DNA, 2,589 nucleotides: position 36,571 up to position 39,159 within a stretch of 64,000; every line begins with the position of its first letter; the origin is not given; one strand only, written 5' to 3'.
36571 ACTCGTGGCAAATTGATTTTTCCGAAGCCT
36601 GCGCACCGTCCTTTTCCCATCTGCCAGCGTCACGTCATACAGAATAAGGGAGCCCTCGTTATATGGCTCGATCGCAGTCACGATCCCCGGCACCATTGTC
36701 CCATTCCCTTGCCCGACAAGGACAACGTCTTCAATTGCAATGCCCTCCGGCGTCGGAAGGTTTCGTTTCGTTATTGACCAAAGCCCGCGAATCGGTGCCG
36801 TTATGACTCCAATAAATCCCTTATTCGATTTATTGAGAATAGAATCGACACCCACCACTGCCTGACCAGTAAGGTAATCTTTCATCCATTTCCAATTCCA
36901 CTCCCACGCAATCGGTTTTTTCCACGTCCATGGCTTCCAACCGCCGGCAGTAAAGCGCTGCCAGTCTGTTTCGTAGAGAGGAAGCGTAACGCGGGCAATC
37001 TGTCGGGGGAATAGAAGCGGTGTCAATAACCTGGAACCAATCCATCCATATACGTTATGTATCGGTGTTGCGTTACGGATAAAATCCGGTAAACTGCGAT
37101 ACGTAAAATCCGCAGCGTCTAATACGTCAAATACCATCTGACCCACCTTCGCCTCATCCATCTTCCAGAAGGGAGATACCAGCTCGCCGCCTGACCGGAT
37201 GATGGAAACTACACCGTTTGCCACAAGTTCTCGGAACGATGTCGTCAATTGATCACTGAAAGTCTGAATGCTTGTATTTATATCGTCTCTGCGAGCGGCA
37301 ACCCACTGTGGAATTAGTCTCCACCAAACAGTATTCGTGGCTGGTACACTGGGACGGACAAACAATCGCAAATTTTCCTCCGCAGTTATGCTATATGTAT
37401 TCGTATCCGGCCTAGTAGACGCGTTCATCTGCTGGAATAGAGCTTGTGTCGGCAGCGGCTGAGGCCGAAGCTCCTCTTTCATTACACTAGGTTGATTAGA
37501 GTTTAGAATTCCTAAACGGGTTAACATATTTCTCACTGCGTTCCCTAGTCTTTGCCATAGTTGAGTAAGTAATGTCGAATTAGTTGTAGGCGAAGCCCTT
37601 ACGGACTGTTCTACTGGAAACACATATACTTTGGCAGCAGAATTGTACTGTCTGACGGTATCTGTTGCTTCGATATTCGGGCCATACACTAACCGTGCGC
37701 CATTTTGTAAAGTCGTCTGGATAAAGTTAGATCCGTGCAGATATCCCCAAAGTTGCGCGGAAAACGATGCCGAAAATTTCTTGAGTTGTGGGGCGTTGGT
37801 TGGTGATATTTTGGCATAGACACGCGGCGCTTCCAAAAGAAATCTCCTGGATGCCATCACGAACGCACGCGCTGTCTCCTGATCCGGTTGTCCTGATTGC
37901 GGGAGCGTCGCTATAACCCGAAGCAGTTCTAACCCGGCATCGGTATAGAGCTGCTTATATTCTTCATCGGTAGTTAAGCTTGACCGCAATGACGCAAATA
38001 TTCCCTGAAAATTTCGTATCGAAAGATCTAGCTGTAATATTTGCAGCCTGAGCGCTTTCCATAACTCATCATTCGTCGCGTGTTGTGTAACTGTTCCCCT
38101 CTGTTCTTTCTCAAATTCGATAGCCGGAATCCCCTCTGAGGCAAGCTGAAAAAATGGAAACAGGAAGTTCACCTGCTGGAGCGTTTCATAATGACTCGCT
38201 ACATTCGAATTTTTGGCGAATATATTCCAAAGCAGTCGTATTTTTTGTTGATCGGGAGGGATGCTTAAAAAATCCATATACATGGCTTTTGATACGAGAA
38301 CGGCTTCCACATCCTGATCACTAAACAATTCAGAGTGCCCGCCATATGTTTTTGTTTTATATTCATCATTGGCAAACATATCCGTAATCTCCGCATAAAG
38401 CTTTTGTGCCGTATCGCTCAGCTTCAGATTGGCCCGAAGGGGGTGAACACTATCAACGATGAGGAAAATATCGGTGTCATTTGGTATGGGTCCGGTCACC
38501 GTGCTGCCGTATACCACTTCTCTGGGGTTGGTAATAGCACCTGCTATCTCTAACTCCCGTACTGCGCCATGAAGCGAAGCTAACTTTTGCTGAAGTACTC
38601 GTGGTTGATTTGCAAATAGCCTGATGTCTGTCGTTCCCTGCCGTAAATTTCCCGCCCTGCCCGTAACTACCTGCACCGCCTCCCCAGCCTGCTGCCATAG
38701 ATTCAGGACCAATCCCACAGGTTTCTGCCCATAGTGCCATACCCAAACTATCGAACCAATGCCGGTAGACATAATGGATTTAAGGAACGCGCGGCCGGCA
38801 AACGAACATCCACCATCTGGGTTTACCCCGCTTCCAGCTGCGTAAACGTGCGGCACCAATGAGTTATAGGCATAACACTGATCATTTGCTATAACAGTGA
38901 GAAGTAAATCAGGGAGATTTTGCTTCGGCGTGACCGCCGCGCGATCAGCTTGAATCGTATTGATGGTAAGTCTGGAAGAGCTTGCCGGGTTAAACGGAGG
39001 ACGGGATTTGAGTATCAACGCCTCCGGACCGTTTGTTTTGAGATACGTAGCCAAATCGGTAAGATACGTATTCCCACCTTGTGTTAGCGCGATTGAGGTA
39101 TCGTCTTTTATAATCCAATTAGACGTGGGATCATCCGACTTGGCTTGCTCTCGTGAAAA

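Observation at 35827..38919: Internal duplication of a ~100-aa Cys/His domain (two copies ~930 aa apart)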

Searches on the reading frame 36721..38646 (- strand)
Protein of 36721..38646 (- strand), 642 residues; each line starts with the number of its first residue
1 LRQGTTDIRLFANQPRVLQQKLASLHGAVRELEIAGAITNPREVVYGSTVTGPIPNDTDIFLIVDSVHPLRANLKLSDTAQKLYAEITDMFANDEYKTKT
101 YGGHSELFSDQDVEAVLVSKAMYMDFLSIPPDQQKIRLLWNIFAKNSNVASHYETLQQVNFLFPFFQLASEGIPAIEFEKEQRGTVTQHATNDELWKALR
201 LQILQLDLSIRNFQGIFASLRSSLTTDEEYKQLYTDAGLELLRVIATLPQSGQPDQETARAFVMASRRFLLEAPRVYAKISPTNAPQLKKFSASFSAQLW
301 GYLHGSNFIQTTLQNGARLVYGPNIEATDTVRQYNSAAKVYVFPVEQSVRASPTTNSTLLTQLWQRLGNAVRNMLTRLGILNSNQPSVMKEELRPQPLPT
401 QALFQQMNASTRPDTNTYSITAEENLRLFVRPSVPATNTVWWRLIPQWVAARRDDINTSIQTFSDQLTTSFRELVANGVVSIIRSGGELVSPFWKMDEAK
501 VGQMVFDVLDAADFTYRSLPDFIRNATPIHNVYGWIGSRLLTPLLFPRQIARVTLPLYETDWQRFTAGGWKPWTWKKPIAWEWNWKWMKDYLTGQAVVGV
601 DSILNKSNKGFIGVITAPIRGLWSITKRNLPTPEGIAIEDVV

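Call 71: search_solved_structures(query=window:36721-38646:-, max_evalue=1)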
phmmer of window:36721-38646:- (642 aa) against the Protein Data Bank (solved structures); distinct sequences matched with E-value up to 1: 0.

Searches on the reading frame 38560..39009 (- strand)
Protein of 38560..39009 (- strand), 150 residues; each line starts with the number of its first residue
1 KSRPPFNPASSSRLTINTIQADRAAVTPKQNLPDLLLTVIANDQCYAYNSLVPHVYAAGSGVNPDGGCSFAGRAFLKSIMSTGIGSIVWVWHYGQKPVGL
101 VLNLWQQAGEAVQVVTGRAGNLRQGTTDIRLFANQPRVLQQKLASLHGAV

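Call 8: search_protein_families(library=pfam, proteins=[window:38560-39009:-], max_evalue=0.1)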
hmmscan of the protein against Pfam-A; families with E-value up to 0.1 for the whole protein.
window:38560-39009:- (150 aa): 0 families

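Call 25: search_protein_families(library=phrogs, proteins=[window:38560-39009:-], max_evalue=1)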
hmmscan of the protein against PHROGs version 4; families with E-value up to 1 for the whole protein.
window:38560-39009:- (150 aa): 0 families

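Call 65: predict_structure(alignment_id=A8)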
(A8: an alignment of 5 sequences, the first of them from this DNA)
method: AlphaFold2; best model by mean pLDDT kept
length: 120 residues; sequences in the alignment: 5
mean_pLDDT: 45.6   pTM: 0.24
mean pLDDT of the five models: 45.6, 44.8, 43.0, 37.8, 35.6
residues with pLDDT >= 90: 0; 70-90: 0; 50-70: 40; < 50: 80
segments of 3 or more residues with pLDDT < 50: 1-21, 36-57, 85-90, 92-120
pLDDT, mean of each block of 10 residues (from residue 1): 39 41 52 45 39 45 56 54 50 45 43 38
secondary structure, 60 per line:
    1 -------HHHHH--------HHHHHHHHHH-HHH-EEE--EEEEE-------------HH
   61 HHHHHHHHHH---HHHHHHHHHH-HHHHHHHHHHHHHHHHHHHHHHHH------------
elements in order: H8-12 H21-30 E36-38 E41-45 H59-70 H74-83 H85-108

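Call 69: fold_search(model_id=the predicted structure, library=pdb)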
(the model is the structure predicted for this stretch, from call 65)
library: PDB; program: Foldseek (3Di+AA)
matches with E <= 10: 1; with E <= 0.001: 0
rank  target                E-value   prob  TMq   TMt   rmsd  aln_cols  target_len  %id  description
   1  3io4_A                8.9e+00  0.01  0.14  0.06  10.3        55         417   25  Huntingtin amino-terminal region with 17 Gln residues - Crystal C90 (released 2009-10-27)

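Call 75: find_related_loci(query=A8, collection=viral_contigs, flank=5000)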
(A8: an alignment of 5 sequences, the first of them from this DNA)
Query A8 (120 aa) in viral_contigs; peptide patterns used: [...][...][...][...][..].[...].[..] (x = any residue, [..] = any of these).
14 stretches matched a pattern, but none encodes a relative of the query by tblastn (E <= 1e-3).

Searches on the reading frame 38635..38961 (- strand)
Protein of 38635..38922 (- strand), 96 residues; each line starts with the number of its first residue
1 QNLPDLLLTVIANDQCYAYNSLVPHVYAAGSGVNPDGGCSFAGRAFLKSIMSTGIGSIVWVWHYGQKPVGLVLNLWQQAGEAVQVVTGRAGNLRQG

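Call 13: find_homologous_proteins(query=window:38635-38922:-, max_evalue=0.01)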
Query seq(96 aa): 2 candidates shared short words with the query, none scored E <= 0.01.

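Call 15: find_related_loci(query=A2, collection=genome_contigs, flank=10000)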
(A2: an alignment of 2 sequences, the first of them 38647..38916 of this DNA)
Query A2 (90 aa) in genome_contigs; peptide patterns used: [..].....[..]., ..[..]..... (x = any residue, [..] = any of these).
15 stretches matched a pattern, but none encodes a relative of the query by tblastn (E <= 1e-3).

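Call 23: find_related_loci(query=A3, collection=metagenome_contigs, flank=10000)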
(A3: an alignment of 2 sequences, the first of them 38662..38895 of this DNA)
Query A3 (78 aa) in metagenome_contigs; peptide patterns used: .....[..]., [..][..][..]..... (x = any residue, [..] = any of these).
97 stretches matched a pattern, but none encodes a relative of the query by tblastn (E <= 1e-3).

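Call 24: search_solved_structures(query=A3, max_evalue=10, show_alignments=3)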
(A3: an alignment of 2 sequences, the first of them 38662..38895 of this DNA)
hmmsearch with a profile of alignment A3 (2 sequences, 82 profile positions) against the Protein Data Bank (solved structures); distinct sequences matched with E-value up to 10: 0.

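Call 28: search_protein_representatives(alignment_id=A3)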
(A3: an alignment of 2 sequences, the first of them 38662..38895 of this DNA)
Query: 2 sequences, 82 profile positions. Proteins with E-value up to 0.001 (for the whole library): 2; up to 1e-10: 2; up to 1e-30: 0. The best 2 are listed.
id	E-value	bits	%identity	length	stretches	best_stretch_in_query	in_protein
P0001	3.3e-19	85.1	-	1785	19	15-45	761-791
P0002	1.2e-14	70.4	-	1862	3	2-65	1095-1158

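Call 31: find_encoding_contigs(protein=P0002, flank=10000, max_places=6)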
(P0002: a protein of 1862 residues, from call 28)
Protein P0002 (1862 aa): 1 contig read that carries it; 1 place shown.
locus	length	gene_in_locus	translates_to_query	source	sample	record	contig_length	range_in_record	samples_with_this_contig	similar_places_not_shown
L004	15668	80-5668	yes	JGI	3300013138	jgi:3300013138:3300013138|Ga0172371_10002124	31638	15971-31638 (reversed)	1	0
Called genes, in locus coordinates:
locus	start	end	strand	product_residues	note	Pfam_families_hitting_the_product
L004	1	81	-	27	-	?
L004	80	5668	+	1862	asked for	-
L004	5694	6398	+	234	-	PF12762:DDE_Tnp_IS1595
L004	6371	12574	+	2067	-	-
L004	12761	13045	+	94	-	PF02604:PhdYeFM_antitox (weak)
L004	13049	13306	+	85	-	PF05016:ParE_toxin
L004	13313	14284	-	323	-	PF02585:PIG-L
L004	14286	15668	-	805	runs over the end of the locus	-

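Call 35: find_homologous_proteins(query=A4, max_evalue=1)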
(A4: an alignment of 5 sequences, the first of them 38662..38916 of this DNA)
Query A4 (5 sequences): 430 candidates shared short words with the query, none scored E <= 1.

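Call 70: search_protein_families(library=pfam, alignment_id=A7, max_evalue=10)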
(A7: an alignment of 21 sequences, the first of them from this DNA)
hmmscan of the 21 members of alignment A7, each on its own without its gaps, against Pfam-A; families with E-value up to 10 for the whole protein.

A. member 1, seq(103 aa): 0 families

B. families by the number of members that match (of 21 scanned): 4 families
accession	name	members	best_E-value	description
PF07330.17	DUF1467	1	0.11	Protein of unknown function (DUF1467)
PF22114.2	NUP120_helical_2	1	0.11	Nucleoporin NUP120, helical domain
PF22640.1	ManC_GMP_beta-helix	1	0.13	MannoseP isomerase/GMP-like beta-helix domain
PF23613.1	ELP3_N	1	0.14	ELP3 N-terminal domain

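Call 74: find_homologous_proteins(query=A7, max_evalue=10)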
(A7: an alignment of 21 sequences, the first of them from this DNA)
Query A7 (21 sequences): 931 candidates shared short words with the query, none scored E <= 10.

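Call 88: search_dna_similar(query=window:38635-38922:-, collection=phages, mode=protein, max_evalue=1, max_rows=5)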
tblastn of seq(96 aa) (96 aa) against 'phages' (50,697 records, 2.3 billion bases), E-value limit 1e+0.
No match.

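Call 89: search_dna_similar(query=window:38635-38922:-, collection=plasmids, mode=protein, max_evalue=1, max_rows=5)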
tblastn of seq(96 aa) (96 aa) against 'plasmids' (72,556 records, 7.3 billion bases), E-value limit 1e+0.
No match.

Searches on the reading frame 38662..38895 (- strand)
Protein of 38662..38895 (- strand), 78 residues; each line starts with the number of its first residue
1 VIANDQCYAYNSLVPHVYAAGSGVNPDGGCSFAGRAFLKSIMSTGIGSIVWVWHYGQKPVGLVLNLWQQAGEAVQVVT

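Call 77: search_protein_families(library=pfam, proteins=[P0002, L004:6371-12571:+], max_evalue=0.01)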
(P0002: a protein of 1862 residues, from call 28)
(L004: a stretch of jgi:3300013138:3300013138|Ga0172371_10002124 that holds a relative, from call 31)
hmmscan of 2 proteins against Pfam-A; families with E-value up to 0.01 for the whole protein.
P0002 (1862 aa): 0 families

L004:6371-12571:+ (2067 aa): 0 families
